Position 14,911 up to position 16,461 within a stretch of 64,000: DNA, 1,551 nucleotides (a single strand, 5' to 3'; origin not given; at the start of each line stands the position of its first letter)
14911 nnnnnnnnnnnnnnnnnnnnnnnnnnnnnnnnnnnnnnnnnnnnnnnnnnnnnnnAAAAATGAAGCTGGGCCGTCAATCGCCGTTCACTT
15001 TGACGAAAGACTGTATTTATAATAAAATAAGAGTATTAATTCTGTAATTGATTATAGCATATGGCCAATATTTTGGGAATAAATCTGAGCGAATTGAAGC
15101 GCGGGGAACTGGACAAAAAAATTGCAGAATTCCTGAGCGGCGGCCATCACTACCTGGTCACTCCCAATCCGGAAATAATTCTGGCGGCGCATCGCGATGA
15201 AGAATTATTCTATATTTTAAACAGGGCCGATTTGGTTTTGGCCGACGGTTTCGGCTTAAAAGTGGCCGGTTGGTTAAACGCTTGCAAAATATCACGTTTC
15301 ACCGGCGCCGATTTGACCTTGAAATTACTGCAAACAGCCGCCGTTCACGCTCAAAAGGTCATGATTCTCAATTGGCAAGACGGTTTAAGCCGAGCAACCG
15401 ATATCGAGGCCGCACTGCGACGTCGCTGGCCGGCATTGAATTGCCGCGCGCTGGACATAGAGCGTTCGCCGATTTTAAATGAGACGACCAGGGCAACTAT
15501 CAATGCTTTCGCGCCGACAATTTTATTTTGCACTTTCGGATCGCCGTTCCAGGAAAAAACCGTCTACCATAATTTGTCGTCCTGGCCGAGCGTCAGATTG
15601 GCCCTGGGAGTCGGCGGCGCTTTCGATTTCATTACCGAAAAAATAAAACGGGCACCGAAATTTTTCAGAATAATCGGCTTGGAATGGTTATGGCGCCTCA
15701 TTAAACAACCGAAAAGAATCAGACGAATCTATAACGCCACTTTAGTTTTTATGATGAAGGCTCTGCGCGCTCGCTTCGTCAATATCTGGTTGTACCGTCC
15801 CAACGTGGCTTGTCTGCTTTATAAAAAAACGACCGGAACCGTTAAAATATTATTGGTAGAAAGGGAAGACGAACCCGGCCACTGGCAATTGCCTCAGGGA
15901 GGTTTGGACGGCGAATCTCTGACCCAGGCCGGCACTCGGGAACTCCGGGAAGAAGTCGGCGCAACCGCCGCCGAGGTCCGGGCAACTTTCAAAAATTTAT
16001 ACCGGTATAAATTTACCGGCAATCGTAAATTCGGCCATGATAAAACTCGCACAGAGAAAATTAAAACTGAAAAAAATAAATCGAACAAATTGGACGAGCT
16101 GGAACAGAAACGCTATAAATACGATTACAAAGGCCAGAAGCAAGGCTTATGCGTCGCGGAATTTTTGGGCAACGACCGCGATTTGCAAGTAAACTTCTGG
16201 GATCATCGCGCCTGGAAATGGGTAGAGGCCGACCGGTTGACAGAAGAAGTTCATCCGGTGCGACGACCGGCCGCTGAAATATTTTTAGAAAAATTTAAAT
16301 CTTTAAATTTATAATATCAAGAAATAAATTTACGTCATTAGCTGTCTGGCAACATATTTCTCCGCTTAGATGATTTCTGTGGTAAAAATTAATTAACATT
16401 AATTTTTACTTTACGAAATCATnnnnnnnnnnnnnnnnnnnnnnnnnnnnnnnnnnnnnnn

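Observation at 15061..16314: Single ORF fusing a TagA/WecG-type glycosyltransferase to an RppH-like Nudix hydrolase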

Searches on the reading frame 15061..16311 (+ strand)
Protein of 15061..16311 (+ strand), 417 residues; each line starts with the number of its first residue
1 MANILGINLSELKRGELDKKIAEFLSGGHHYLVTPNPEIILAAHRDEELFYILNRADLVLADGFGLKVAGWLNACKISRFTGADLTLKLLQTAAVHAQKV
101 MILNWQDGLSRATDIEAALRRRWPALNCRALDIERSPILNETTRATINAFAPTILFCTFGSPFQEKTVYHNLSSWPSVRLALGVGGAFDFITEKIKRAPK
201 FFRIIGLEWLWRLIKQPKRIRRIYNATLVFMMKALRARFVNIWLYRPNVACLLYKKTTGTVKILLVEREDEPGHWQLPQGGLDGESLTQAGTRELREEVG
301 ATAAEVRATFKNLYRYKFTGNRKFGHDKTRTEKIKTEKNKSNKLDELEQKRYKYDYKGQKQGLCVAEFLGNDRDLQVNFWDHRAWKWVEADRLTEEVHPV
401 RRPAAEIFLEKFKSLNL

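Call 3: search_protein_families(library=pfam, proteins=[window:15061-16311:+], max_evalue=0.1)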
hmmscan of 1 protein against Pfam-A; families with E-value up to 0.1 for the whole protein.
window:15061-16311:+ (417 aa): 3 families
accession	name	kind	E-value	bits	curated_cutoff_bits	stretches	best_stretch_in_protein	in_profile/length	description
PF03808.19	Glyco_tran_WecG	-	2.5e-33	115.7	27.4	1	56-224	1-168/168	Glycosyl transferase WecG/TagA/CpsF family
PF00293.34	NUDIX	-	1.2e-12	48.4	21.1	1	245-324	2-81/134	NUDIX domain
PF22327.2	Nudt16-like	-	0.094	13.1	27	0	244-314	7-76/161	U8 snoRNA-decapping enzyme-like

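Call 4: search_protein_families(library=ncbifam, proteins=[window:15061-16311:+], max_evalue=0.1)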
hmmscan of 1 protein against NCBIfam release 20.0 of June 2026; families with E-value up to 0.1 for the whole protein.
window:15061-16311:+ (417 aa): 18 families
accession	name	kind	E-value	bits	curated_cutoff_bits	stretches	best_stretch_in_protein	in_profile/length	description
NF041710.1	UDPacetylman_taseTarA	equivalog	2.1e-29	102.7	350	1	3-238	10-244/247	N-acetylglucosaminyldiphosphoundecaprenol N-acetyl-beta-D-mannosaminyltransferase TarA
TIGR00696.1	wecG_tagA_cpsF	superfamily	4.9e-29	101.3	69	1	52-225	2-174/178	WecB/TagA/CpsF family glycosyltransferase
NF002980.1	PRK03692.1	equivalog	6.3e-26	91.3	323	1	31-225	34-227/240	lipopolysaccharide N-acetylmannosaminouronosyltransferase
NF001938.0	PRK00714.1-5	equivalog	9.8e-18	64.1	116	2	245-319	12-92/172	RNA pyrophosphohydrolase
NF041872.1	EPS_EpsA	equivalog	5.4e-17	62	500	1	30-224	47-243/265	exopolysaccharide biosynthesis glycosyltransferase EpsA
NF001936.0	PRK00714.1-3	equivalog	2.2e-16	60.1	118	1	245-321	6-84/155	RNA pyrophosphohydrolase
NF001935.0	PRK00714.1-2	equivalog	6.7e-10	38.7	259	1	245-391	7-130/183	RNA pyrophosphohydrolase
NF001937.0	PRK00714.1-4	equivalog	3.5e-09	36.5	139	1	245-318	7-79/161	RNA pyrophosphohydrolase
NF006961.0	PRK09438.1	equivalog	4.1e-08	32.8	103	1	258-310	17-70/151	dihydroneopterin triphosphate diphosphatase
NF001934.0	PRK00714.1-1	equivalog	4.6e-07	29.4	241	1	245-318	7-79/176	RNA pyrophosphohydrolase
NF006530.0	PRK08999.1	equivalog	2.6e-05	23.4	245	1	262-317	19-78/315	Nudix family hydrolase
NF007834.0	PRK10546.1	equivalog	0.0021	17.9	156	1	262-304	16-62/135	pyrimidine (deoxy)nucleoside triphosphate diphosphatase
NF003786.0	PRK05379.1-2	equivalog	0.0028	16.9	397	1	262-299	230-270/354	bifunctional nicotinamide-nucleotide adenylyltransferase/Nudix hydroxylase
NF012016.0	PRK15472.1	equivalog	0.0044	16.7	95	1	267-302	25-61/141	nucleoside triphosphatase NudI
NF003787.0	PRK05379.1-4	equivalog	0.0062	15.5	449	1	261-305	219-266/346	bifunctional nicotinamide-nucleotide adenylyltransferase/Nudix hydroxylase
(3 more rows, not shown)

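Call 5: find_homologous_proteins(query=window:15061-16311:+, max_evalue=0.00001)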
Query window:15061-16311:+ (417 aa): 1902 proteins with E <= 0.00001 among 8000 candidates; the best 120 are listed.
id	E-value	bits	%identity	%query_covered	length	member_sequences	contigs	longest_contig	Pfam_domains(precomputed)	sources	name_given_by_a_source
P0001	6.9e-284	959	100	100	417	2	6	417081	PF03808.20,PF00293.35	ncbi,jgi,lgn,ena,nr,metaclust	ncbi:TPA: hypothetical protein DCZ15_00890 [Candidatus Falkowbacteria bacterium]|nr:MAG: Glycosyl tr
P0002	2.1e-163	562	62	100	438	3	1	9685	PF03808.20,PF00293.35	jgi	-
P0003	4.5e-155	535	58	100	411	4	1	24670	PF03808.20,PF00293.35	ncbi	-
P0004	3.1e-153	529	59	100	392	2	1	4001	PF03808.20,PF00293.35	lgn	-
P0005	1.4e-152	526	57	100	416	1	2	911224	PF03808.20,PF00293.35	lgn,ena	-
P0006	1.5e-152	526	59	100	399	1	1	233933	PF03808.20,PF00293.35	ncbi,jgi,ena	ncbi:MAG: WecB/TagA/CpsF family glycosyltransferase [Patescibacteria group bacterium]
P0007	1.6e-151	523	58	100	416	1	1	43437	PF03808.20,PF00293.35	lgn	-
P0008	4.5e-151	521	57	100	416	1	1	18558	PF03808.20,PF00293.35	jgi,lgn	-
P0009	5.9e-151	521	57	100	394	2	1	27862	PF03808.20,PF00293.35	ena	-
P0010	1.6e-150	520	58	100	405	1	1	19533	PF03808.20,PF00293.35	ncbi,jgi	jgi:N-acetylglucosaminyldiphosphoundecaprenol N-acetyl-beta-D-mannosaminyltransferase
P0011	3.7e-150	518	56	100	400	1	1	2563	PF03808.20,PF00293.35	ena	-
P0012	1.4e-149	516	57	100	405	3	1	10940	PF03808.20,PF00293.35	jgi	-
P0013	2.8e-149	515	56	100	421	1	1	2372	PF03808.20,PF00293.35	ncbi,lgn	-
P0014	3.1e-149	515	57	100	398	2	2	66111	PF03808.20,PF00293.35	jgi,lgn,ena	jgi:N-acetylglucosaminyldiphosphoundecaprenol N-acetyl-beta-D-mannosaminyltransferase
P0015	5.0e-149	515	56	100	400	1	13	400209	PF03808.20,PF00293.35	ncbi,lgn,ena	-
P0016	7.2e-149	514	56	100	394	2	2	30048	PF03808.20,PF00293.35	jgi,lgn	-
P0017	1.1e-148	513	58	100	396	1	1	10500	PF03808.20,PF00293.35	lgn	-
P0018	1.4e-148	513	57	100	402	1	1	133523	PF03808.20,PF00293.35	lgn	-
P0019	1.7e-148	513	58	100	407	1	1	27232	PF03808.20,PF00293.35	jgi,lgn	jgi:N-acetylglucosaminyldiphosphoundecaprenol N-acetyl-beta-D-mannosaminyltransferase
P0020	2.6e-148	512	57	100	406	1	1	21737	PF03808.20,PF00293.35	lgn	-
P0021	2.7e-148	512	56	100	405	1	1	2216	PF03808.20,PF00293.35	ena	-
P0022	4.6e-148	511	58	100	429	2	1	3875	PF03808.20,PF00293.35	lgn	-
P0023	7.3e-148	511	56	100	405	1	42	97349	PF03808.20,PF00293.35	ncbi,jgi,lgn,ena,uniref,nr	ncbi:WecB/TagA/CpsF family glycosyltransferase [Candidatus Falkowbacteria bacterium]|uniref:Nudix hy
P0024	1.2e-147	510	58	100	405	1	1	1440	PF03808.20,PF00293.35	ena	-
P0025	1.2e-147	510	57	100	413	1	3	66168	PF03808.20,PF00293.35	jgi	jgi:N-acetylglucosaminyldiphosphoundecaprenol N-acetyl-beta-D-mannosaminyltransferase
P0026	1.4e-147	510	58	100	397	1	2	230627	PF03808.20,PF00293.35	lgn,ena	-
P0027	1.7e-147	510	56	100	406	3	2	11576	PF03808.20,PF00293.35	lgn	-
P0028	1.7e-147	510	58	100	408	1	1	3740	PF03808.20,PF00293.35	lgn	-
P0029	2.3e-147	509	57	100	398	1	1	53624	PF03808.20,PF00293.35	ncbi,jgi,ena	ncbi:MAG: WecB/TagA/CpsF family glycosyltransferase [Patescibacteria group bacterium]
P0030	3.5e-147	509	57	100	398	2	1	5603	PF03808.20,PF00293.35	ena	-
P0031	5.4e-147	508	57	100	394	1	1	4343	PF03808.20,PF00293.35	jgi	-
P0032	7.9e-147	507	58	100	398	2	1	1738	PF03808.20,PF00293.35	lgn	-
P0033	1.4e-146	507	56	100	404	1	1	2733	PF03808.20,PF00293.35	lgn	-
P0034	2.1e-146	506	56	100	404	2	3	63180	PF03808.20,PF00293.35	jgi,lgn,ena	-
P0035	2.4e-146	506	56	100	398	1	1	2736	PF03808.20,PF00293.35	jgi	jgi:N-acetylglucosaminyldiphosphoundecaprenol N-acetyl-beta-D-mannosaminyltransferase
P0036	3.3e-146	505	58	100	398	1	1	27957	PF03808.20,PF00293.35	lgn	-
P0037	7.8e-146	504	57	100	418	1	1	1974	PF03808.20,PF00293.35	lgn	-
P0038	1.2e-145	504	57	100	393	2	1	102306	PF03808.20,PF00293.35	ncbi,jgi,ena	ncbi:MAG: WecB/TagA/CpsF family glycosyltransferase [Patescibacteria group bacterium]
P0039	1.2e-145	504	59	100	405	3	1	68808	PF03808.20,PF00293.35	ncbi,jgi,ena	ncbi:MAG: WecB/TagA/CpsF family glycosyltransferase [Patescibacteria group bacterium]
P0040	1.3e-145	503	57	100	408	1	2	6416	PF03808.20,PF00293.35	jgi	jgi:N-acetylglucosaminyldiphosphoundecaprenol N-acetyl-beta-D-mannosaminyltransferase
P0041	1.7e-145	503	57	100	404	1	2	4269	PF03808.20,PF00293.35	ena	-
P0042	4.9e-145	501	56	100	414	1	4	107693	PF03808.20,PF00293.35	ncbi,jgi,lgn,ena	-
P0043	5.8e-145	501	57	100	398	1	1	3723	PF03808.20,PF00293.35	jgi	-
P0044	1.6e-144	500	57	100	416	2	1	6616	PF03808.20,PF00293.35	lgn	-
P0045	8.3e-144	497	57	100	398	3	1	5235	PF03808.20,PF00293.35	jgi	-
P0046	9.5e-144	497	56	100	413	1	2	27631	PF03808.20,PF00293.35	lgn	-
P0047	1.5e-143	497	55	100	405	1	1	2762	PF03808.20,PF00293.35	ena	-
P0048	1.6e-143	496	56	100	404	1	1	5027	PF03808.20,PF00293.35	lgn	-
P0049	2.2e-143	496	54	100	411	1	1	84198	PF03808.20,PF00293.35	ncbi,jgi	-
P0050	3.4e-143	495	55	100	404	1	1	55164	PF03808.20,PF00293.35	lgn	-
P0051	3.5e-143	495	55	100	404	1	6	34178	PF03808.20,PF00293.35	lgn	-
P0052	8.5e-143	494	55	100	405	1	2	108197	PF03808.20,PF00293.35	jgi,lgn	jgi:N-acetylglucosaminyldiphosphoundecaprenol N-acetyl-beta-D-mannosaminyltransferase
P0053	1.0e-142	494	58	100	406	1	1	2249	PF03808.20,PF00293.35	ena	-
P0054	1.4e-142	493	56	100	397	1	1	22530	PF03808.20,PF00293.35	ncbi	-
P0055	7.1e-142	491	56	100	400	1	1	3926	PF03808.20,PF00293.35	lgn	-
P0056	7.2e-142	491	54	100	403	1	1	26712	PF03808.20,PF00293.35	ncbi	-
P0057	7.7e-142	491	53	100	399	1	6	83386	PF03808.20,PF00293.35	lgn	-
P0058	9.6e-142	491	54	100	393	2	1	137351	PF03808.20,PF00293.35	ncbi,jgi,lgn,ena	ncbi:MAG: WecB/TagA/CpsF family glycosyltransferase [Patescibacteria group bacterium]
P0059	1.2e-141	490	55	100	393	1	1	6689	PF03808.20,PF00293.35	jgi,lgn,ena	-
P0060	1.5e-141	490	55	100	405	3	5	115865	PF03808.20,PF00293.35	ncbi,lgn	-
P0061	2.3e-141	489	56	100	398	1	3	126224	PF03808.20,PF00293.35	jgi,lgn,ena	-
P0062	2.5e-141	489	56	100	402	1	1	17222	PF03808.20,PF00293.35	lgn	-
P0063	3.2e-141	489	55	100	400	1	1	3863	PF03808.20,PF00293.35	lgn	-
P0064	3.9e-141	489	56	100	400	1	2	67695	PF03808.20,PF00293.35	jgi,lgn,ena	-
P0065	4.1e-141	489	55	100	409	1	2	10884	PF03808.20,PF00293.35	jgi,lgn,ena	jgi:N-acetylglucosaminyldiphosphoundecaprenol N-acetyl-beta-D-mannosaminyltransferase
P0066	4.9e-141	488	54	100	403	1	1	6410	PF03808.20,PF00293.35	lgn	-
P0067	5.7e-141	488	54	100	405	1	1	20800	PF03808.20,PF00293.35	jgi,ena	-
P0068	6.5e-141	488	54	100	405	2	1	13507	PF03808.20,PF00293.35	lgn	-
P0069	7.6e-141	488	53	100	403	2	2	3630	PF03808.20,PF00293.35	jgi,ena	-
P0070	9.0e-141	487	54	100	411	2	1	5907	PF03808.20,PF00293.35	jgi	-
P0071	1.3e-140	487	55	100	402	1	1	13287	PF03808.20,PF00293.35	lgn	-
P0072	1.4e-140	487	55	100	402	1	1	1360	PF03808.20,PF00293.35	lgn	-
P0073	1.8e-140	486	54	100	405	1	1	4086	PF03808.20,PF00293.35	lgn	-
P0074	1.9e-140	486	56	100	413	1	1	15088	PF03808.20,PF00293.35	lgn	-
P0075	2.1e-140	486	55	100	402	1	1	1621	PF03808.20,PF00293.35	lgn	-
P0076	2.3e-140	486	55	100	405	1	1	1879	PF03808.20,PF00293.35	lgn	-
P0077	2.4e-140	486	55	100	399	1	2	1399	PF03808.20,PF00293.35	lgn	-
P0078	2.4e-140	486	56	100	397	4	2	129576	PF03808.20,PF00293.35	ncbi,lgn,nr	ncbi:MAG: WecB/TagA/CpsF family glycosyltransferase [Candidatus Falkowbacteria bacterium]|nr:WecB/Ta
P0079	3.6e-140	485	55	100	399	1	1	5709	PF03808.20,PF00293.35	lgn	-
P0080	5.2e-140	485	56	100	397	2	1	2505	PF03808.20,PF00293.35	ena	-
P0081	1.1e-139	484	55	100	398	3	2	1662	PF03808.20,PF00293.35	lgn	-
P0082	1.6e-139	483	55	100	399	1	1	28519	PF03808.20,PF00293.35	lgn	-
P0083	2.3e-139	483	56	100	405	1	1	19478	PF03808.20,PF00293.35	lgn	-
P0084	2.7e-139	483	55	100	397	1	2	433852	PF03808.20,PF00293.35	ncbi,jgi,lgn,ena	ncbi:MAG: WecB/TagA/CpsF family glycosyltransferase [Patescibacteria group bacterium]|jgi:N-acetylgl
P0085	2.9e-139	482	54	100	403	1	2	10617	PF03808.20,PF00293.35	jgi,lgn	-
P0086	3.0e-139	482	54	100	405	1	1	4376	PF03808.20,PF00293.35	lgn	-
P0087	3.0e-139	482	54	100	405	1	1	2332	PF03808.20,PF00293.35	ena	-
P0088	5.0e-139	482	55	100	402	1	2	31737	PF03808.20,PF00293.35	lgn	-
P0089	6.0e-139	481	54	100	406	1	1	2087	PF03808.20,PF00293.35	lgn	-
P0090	6.6e-139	481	53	100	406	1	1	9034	PF03808.20,PF00293.35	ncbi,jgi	-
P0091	8.3e-139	481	55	100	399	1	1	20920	PF03808.20,PF00293.35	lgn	-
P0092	8.3e-139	481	54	100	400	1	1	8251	PF03808.20,PF00293.35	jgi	jgi:N-acetylglucosaminyldiphosphoundecaprenol N-acetyl-beta-D-mannosaminyltransferase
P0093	1.2e-138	480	54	100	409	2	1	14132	PF03808.20,PF00293.35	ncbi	-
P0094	1.4e-138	480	54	100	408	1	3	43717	PF03808.20,PF00293.35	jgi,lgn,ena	-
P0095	1.4e-138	480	54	100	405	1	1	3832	PF03808.20,PF00293.35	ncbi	-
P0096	1.7e-138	480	57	100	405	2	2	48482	PF03808.20,PF00293.35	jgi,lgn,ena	jgi:N-acetylglucosaminyldiphosphoundecaprenol N-acetyl-beta-D-mannosaminyltransferase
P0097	1.8e-138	480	54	100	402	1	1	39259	PF03808.20,PF00293.35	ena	-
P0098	2.4e-138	479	53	100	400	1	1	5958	PF03808.20,PF00293.35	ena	-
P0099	2.8e-138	479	52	100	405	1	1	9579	PF03808.20,PF00293.35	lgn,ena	-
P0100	3.1e-138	479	54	100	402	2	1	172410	PF03808.20,PF00293.35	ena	-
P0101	3.8e-138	479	56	100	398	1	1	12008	PF03808.20,PF00293.35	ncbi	-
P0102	4.4e-138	479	54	100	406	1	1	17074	PF03808.20,PF00293.35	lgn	-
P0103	4.8e-138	478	53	100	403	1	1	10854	PF03808.20,PF00293.35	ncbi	-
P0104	5.3e-138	478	54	100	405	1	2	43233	PF03808.20,PF00293.35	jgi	jgi:N-acetylglucosaminyldiphosphoundecaprenol N-acetyl-beta-D-mannosaminyltransferase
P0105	5.6e-138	478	55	100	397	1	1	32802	PF03808.20,PF00293.35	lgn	-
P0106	6.9e-138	478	53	100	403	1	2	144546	PF03808.20,PF00293.35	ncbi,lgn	-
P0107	1.1e-137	477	53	100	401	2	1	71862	PF03808.20,PF00293.35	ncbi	-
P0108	1.2e-137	477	54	100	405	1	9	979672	PF03808.20,PF00293.35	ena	-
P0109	1.4e-137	477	52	100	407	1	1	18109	PF03808.20,PF00293.35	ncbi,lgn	-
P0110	2.1e-137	476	54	99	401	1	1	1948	PF03808.20,PF00293.35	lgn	-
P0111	2.5e-137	476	52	99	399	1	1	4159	PF03808.20,PF00293.35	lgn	-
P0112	2.6e-137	476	55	100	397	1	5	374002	PF03808.20,PF00293.35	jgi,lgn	-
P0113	3.7e-137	476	53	100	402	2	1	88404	PF03808.20,PF00293.35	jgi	-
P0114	3.8e-137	476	54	100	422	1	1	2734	PF03808.20,PF00293.35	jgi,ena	-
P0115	4.4e-137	475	53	100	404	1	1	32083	PF03808.20,PF00293.35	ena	-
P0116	5.2e-137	475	53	100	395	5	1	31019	PF03808.20,PF00293.35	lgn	-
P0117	9.5e-137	474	53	100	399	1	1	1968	PF03808.20,PF00293.35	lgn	-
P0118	1.4e-136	474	52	100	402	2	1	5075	PF03808.20,PF00293.35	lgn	-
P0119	1.4e-136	474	52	99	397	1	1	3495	PF03808.20,PF00293.35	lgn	-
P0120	1.6e-136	473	53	100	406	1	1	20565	PF03808.20,PF00293.35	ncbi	-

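Call 11: find_related_loci(query=A1, collection=genome_contigs, flank=10000)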
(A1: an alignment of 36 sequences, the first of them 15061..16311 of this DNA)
Query A1 (417 aa) in genome_contigs; peptide patterns used: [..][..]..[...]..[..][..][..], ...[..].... (x = any residue, [..] = any of these).
600 stretches matched a pattern (row limit reached: there are more); 588 encode a relative of the query (tblastn E <= 1e-3); the best 80 are kept; 80 distinct loci.
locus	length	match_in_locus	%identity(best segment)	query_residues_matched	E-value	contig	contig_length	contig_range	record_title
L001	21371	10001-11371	58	1-415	5e-166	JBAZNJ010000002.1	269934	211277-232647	MAG: Patescibacteria group bacterium isolate SO_2017_LW4_64 scaffold_118_c1_LW137-91_2017, whole genome shotgun sequence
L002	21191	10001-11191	59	1-416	5e-158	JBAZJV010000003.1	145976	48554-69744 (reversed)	MAG: Patescibacteria group bacterium isolate SO_2017_LW4_128 scaffold_359_c1_LW137-91_2017, whole genome shotgun sequenc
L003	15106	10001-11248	57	1-417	4e-150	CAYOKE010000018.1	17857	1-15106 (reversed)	MAG TPA_asm: uncultured Gammaproteobacteria bacterium isolate SRP263991_co1_502 genome assembly, contig: NODE_4613_lengt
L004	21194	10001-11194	57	1-417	3e-149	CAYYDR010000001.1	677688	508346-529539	MAG TPA_asm: uncultured Gammaproteobacteria bacterium isolate SRP302447_co2_591 genome assembly, contig: NODE_22_length_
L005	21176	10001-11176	54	1-416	2e-149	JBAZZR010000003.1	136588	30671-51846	MAG: Patescibacteria group bacterium isolate SO_2017_GW3_20 scaffold_3_c1_OW296A_2017, whole genome shotgun sequence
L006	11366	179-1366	53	1-417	5e-145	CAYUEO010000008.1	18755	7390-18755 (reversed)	MAG TPA_asm: uncultured Gammaproteobacteria bacterium isolate SRP118108_co5_465 genome assembly, contig: NODE_2659_lengt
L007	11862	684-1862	56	1-412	9e-145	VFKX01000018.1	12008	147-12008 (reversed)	MAG: Candidatus Falkowbacteria bacterium isolate Bin_61_32 c_000002235634, whole genome shotgun sequence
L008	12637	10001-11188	56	1-415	8e-143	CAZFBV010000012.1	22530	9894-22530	MAG TPA_asm: uncultured Gammaproteobacteria bacterium isolate SRP170004_co1_568 genome assembly, contig: NODE_3463_lengt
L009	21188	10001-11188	55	1-415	2e-141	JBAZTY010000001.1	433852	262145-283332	MAG: Patescibacteria group bacterium isolate SO_2017_GW1_214 NODE_147_length_433852_cov_2.564240_OW334_2017, whole genom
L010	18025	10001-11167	53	1-409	3e-136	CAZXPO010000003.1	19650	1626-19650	MAG TPA_asm: uncultured Gammaproteobacteria bacterium isolate SRP192927_co1_524 genome assembly, contig: NODE_5558_lengt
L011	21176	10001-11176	51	1-412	6e-135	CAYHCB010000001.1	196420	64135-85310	MAG TPA_asm: uncultured Gammaproteobacteria bacterium isolate ERP119702_co1_231 genome assembly, contig: NODE_24_length_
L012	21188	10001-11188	54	1-415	6e-134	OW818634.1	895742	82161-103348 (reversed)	metagenome genome assembly, chromosome: 1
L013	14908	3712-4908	50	1-415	1e-133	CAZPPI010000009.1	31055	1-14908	MAG TPA_asm: uncultured Gammaproteobacteria bacterium isolate SRP294416_co1_755 genome assembly, contig: NODE_2520_lengt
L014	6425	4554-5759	51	1-417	1e-133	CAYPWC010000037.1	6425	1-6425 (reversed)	MAG TPA_asm: uncultured Gammaproteobacteria bacterium isolate SRP192927_co4_865 genome assembly, contig: NODE_32897_leng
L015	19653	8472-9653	51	1-414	1e-132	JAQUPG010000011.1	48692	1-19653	MAG: Patescibacteria group bacterium isolate STD1_219 NODE_1386_length_48692_cov_6.697745_Sandtown_D1, whole genome shot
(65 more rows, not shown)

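Call 25: predict_structure(alignment_id=A1)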
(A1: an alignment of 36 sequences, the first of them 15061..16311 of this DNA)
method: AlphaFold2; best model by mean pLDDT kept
length: 417 residues; sequences in the alignment: 36
mean_pLDDT: 88.7   pTM: 0.79
mean pLDDT of the five models: 88.7, 88.6, 88.2, 84.9, 84.7
residues with pLDDT >= 90: 312; 70-90: 68; 50-70: 4; < 50: 33
segments of 3 or more residues with pLDDT < 50: 321-353
pLDDT, mean of each block of 10 residues (from residue 1): 89 94 95 95 88 93 92 89 94 97 96 98 97 94 97 97 96 97 93 93 90 91 94 90 89 94 94 94 88 92 96 83 36 39 39 68 97 88 94 96 96 93
secondary structure, 60 per line:
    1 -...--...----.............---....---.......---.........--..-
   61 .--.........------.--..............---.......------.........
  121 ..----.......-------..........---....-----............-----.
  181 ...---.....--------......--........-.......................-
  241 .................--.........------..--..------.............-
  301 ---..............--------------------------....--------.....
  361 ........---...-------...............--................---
elements in order: E2-4 E7-9 H14-26 E30-33 H37-43 H47-55 H64-72 H82-95 E99-105 H112-122 E127-133 H141-150 E154-157 H163-174 E180-183 H187-191 H200-205 H208-215 H217-239 E244-257 E260-268 H287-299 E304-317 H344-347 E356-368 E382-389 H390-396 H399-414
